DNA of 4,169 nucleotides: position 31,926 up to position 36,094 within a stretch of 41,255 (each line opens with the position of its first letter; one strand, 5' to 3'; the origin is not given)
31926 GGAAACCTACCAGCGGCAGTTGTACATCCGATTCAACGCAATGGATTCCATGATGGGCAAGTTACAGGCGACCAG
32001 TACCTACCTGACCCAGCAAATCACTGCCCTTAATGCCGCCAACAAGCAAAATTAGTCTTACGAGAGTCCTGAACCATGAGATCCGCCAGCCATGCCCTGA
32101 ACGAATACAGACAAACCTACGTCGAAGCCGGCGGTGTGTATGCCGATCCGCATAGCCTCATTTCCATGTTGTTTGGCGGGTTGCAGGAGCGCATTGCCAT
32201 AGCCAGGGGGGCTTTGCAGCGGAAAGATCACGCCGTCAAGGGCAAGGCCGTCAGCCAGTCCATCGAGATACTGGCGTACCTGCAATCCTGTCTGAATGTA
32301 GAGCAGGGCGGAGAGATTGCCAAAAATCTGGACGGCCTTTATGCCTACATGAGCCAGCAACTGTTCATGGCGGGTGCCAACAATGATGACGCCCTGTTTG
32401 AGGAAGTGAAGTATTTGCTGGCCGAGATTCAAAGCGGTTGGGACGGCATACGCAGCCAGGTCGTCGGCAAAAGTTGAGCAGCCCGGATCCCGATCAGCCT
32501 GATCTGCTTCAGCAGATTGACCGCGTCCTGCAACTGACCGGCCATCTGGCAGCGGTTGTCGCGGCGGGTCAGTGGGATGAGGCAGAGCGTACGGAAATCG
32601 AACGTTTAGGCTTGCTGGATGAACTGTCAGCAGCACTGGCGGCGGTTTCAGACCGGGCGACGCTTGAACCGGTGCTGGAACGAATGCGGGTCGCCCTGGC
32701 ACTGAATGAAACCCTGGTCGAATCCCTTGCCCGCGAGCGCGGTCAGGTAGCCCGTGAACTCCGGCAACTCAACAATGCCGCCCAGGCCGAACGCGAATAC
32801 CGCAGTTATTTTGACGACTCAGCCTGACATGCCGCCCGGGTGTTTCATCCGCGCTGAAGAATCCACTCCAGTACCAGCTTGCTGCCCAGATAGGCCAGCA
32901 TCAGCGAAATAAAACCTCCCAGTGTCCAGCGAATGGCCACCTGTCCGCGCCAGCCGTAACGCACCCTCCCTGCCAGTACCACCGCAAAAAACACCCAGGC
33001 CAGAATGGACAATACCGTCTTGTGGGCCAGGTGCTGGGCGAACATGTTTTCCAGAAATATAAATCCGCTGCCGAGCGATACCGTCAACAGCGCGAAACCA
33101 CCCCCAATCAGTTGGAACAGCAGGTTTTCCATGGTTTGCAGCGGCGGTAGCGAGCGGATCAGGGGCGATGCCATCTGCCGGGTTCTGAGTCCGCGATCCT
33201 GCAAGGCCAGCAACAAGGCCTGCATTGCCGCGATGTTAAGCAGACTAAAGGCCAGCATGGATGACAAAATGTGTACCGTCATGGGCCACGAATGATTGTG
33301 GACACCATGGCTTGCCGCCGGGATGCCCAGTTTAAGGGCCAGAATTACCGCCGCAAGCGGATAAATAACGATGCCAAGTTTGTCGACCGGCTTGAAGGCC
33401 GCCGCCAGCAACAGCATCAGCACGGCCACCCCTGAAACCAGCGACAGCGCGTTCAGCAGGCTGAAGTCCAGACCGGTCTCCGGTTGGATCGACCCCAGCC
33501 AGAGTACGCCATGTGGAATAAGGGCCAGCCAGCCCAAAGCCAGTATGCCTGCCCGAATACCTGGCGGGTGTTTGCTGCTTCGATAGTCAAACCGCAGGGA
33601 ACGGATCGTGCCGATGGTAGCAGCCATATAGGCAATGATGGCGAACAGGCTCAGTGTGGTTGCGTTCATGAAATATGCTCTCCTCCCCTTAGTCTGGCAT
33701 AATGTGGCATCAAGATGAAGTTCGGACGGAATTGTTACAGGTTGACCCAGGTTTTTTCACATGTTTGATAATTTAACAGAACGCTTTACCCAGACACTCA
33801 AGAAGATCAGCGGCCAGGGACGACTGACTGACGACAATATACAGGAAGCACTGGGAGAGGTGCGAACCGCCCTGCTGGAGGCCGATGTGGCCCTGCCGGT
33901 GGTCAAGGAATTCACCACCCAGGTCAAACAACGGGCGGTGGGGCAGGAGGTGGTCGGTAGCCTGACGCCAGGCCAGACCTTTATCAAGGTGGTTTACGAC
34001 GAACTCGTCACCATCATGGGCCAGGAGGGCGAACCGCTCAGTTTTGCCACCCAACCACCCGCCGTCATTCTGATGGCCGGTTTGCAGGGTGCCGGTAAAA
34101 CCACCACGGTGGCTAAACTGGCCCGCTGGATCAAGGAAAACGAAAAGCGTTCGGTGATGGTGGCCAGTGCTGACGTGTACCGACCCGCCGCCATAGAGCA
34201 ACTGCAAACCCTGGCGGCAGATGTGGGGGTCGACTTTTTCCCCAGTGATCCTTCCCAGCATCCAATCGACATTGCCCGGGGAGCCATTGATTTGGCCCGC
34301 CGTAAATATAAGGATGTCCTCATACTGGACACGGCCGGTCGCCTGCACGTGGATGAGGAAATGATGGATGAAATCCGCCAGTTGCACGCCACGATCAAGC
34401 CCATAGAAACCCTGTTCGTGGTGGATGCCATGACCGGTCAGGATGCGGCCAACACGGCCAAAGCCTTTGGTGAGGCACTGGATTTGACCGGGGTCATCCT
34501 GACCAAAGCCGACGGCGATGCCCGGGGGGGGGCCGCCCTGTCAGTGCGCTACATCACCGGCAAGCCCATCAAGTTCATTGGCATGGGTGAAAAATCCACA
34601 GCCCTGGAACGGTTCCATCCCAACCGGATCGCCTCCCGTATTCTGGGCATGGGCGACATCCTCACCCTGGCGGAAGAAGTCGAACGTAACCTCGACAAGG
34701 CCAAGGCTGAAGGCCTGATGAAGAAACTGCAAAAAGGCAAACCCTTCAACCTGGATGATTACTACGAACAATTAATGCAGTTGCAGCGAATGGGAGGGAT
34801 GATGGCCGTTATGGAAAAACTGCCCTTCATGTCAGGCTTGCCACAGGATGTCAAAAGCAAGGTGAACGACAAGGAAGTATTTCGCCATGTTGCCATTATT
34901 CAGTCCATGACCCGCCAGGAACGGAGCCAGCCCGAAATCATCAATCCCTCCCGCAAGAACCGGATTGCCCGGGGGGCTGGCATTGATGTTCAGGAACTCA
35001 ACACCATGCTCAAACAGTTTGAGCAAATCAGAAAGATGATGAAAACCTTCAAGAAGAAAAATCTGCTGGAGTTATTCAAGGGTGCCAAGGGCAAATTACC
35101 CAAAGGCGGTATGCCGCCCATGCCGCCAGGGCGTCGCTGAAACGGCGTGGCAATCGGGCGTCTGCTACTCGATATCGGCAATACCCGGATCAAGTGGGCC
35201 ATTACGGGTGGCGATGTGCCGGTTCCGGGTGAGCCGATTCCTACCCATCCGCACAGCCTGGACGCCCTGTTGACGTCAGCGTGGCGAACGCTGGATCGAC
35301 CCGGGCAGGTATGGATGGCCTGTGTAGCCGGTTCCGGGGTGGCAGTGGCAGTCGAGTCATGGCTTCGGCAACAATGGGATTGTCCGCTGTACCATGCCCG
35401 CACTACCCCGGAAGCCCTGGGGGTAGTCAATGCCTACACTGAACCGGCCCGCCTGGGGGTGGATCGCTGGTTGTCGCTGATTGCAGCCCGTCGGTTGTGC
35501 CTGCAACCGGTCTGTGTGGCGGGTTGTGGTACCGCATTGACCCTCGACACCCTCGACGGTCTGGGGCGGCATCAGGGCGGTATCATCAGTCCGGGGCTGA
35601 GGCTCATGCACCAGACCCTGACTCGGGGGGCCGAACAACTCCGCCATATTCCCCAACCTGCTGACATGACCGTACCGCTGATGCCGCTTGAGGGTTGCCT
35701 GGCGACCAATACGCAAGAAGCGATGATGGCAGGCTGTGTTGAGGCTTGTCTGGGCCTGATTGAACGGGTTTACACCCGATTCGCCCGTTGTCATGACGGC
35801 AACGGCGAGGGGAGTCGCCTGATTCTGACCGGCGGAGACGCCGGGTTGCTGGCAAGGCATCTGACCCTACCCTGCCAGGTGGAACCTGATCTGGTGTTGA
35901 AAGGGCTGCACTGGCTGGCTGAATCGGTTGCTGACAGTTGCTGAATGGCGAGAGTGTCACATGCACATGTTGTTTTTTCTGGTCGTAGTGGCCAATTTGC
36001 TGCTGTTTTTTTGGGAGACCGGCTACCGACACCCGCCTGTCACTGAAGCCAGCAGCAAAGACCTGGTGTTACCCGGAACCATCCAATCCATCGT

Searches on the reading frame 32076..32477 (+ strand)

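Call 6: search_protein_families(library=pfam, proteins=[window:32076-32477:+], max_evalue=0.001)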
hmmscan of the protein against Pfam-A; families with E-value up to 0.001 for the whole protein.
window:32076-32477:+ (133 aa): 1 family
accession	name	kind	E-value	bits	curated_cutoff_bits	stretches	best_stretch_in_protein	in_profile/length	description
PF02561.19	FliS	-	4.4e-31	108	26.7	1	13-125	2-114/115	Flagellar protein FliS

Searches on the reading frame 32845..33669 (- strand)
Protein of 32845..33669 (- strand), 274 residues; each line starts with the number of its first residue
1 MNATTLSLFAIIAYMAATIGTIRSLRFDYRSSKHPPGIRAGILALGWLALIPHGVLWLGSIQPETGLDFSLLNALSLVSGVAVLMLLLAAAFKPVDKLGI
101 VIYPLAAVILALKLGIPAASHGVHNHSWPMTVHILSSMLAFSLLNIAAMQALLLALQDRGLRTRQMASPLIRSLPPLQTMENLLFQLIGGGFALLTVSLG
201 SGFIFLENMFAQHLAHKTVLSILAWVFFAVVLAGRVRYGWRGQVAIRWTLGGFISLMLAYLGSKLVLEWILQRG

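Call 6: search_protein_families(library=pfam, proteins=[window:32845-33669:-], max_evalue=0.001)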
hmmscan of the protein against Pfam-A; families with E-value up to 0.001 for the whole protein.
window:32845-33669:- (274 aa): 1 family
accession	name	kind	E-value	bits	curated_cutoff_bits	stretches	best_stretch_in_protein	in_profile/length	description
PF01578.25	Cytochrom_C_asm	-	1.8e-29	103.3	29.9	1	53-269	13-210/212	Cytochrome C assembly protein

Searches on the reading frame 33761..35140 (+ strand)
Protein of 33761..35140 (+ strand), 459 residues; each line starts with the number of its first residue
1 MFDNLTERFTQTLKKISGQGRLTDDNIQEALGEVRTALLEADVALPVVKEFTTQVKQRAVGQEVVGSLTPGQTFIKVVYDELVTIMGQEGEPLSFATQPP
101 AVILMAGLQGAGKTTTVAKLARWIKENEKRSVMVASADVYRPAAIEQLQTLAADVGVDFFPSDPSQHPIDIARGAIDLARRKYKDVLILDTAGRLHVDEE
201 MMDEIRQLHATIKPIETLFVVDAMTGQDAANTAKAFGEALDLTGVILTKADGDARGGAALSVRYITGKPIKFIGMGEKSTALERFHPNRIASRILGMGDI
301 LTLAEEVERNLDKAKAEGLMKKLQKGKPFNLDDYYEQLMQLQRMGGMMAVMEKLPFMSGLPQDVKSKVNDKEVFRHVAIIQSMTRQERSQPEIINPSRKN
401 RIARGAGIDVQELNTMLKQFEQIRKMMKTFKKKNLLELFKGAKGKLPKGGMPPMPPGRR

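Call 6: search_protein_families(library=pfam, proteins=[window:33761-35140:+], max_evalue=0.001)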
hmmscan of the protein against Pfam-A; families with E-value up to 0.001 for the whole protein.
window:33761-35140:+ (459 aa): 6 families
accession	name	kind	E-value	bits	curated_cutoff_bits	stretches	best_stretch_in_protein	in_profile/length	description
PF00448.28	SRP54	-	7.4e-74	248.1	22.7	1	100-296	1-196/196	SRP54-type protein, GTPase domain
PF02978.25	SRP_SPB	-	9.3e-29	100.1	27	1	329-427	2-91/91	Signal peptide binding domain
PF02881.24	SRP54_N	-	1.6e-21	76.7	22.4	1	5-82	1-75/75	SRP54-type protein, helical bundle domain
PF13401.12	AAA_22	-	2.3e-07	31.6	27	1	102-210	7-109/130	AAA domain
PF06414.18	Zeta_toxin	-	9.7e-06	25.6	22.3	1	98-143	14-57/199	Zeta toxin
PF01656.29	CbiA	-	1.1e-05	25.8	25.4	1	110-255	9-88/125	CobQ/CobB/MinD/ParA nucleotide binding domain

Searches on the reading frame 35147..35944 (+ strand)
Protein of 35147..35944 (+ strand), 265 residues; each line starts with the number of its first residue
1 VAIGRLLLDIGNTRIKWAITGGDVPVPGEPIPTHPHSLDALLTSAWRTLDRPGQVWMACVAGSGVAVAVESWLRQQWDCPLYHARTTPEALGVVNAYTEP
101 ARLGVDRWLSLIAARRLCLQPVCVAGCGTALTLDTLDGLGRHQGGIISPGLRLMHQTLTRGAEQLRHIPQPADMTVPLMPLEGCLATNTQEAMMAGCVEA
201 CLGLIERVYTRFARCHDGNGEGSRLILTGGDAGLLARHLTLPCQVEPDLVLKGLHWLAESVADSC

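Call 6: search_protein_families(library=pfam, proteins=[window:35147-35944:+], max_evalue=0.001)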
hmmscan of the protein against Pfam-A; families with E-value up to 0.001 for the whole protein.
window:35147-35944:+ (265 aa): 1 family
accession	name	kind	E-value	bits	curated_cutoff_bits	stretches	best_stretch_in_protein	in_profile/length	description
PF03309.20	Pan_kinase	-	3.9e-42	144.9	24.7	1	6-210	2-204/205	Type III pantothenate kinase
